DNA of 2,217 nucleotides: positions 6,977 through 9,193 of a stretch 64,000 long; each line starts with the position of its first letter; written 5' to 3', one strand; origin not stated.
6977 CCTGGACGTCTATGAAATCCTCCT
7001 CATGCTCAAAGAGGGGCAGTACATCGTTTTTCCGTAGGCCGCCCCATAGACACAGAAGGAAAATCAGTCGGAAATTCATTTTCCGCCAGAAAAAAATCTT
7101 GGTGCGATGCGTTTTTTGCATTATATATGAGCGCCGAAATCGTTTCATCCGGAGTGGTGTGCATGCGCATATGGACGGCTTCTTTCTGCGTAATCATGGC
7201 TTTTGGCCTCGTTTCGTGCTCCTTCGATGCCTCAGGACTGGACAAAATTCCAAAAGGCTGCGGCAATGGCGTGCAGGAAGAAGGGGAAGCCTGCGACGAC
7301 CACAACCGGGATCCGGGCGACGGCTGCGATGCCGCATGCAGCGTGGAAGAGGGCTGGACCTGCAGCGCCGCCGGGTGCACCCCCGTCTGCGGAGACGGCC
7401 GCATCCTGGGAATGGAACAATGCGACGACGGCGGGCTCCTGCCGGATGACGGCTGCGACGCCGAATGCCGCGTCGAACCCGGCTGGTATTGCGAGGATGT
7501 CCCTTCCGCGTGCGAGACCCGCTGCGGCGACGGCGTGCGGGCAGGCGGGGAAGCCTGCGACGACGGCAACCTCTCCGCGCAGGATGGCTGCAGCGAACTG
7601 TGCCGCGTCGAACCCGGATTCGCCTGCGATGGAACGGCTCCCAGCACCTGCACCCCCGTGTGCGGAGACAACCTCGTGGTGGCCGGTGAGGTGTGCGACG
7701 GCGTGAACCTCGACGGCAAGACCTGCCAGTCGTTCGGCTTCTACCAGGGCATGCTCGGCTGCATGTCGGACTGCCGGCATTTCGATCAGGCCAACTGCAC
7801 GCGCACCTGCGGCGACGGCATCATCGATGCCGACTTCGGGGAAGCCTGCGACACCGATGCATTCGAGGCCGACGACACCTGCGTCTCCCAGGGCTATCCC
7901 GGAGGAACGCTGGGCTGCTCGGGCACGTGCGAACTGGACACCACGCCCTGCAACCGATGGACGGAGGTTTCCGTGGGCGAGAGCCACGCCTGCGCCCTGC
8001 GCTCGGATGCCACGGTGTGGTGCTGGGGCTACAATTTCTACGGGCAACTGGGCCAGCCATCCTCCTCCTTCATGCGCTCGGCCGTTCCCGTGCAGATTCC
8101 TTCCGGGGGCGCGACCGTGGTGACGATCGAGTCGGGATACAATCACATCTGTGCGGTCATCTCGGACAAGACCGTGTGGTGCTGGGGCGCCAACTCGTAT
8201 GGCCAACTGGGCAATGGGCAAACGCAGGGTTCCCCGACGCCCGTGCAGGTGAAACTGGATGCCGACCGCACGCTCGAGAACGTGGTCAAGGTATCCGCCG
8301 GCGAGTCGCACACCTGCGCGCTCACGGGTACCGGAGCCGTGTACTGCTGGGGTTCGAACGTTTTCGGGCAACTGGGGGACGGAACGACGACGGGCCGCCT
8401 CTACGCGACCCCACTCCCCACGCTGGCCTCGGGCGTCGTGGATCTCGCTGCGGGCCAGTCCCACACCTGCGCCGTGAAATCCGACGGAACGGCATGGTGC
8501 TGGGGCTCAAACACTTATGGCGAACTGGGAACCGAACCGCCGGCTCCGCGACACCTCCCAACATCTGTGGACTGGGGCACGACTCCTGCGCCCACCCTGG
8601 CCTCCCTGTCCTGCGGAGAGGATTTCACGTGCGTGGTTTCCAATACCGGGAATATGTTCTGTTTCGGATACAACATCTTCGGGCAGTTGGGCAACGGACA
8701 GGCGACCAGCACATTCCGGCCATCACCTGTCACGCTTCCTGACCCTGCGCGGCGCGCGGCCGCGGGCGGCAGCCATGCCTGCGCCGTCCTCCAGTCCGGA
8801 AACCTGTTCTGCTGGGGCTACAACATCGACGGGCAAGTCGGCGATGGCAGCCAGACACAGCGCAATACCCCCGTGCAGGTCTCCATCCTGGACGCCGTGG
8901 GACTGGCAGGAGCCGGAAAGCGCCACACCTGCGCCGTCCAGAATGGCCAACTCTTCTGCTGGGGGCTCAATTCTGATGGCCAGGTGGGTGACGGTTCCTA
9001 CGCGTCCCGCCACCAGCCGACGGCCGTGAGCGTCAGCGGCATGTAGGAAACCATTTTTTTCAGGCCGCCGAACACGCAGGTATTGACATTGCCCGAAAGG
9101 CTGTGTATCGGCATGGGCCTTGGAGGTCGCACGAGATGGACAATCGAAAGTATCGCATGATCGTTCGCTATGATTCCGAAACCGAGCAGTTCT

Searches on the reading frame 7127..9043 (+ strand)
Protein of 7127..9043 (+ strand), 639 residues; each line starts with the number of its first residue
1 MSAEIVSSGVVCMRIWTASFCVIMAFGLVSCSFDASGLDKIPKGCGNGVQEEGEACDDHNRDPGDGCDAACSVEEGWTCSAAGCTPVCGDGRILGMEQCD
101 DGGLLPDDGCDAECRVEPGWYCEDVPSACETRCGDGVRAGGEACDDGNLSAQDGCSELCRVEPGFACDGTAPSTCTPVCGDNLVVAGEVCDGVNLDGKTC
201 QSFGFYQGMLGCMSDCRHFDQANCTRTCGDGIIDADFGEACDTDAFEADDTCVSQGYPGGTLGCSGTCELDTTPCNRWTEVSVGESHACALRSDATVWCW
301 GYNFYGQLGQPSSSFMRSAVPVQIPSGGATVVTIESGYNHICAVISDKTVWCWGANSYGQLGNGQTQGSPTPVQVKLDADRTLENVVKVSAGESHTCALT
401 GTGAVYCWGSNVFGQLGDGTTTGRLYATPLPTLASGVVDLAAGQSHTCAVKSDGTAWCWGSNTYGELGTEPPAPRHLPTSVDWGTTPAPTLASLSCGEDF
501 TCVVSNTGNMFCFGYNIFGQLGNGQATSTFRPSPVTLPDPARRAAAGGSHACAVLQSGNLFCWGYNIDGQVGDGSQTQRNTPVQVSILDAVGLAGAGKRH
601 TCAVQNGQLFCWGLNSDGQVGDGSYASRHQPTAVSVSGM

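Call 65: search_protein_families(library=ncbifam, proteins=[window:7127-9043:+], max_evalue=0.001)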
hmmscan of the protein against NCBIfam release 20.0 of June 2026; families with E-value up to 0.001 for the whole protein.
window:7127-9043:+ (639 aa): 1 family
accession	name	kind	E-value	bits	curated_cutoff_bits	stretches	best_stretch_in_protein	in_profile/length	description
TIGR02232.1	myxo_disulf_rpt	repeat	5.7e-38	128.4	20.8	3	131-167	2-38/38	cysteine-rich acidic repeat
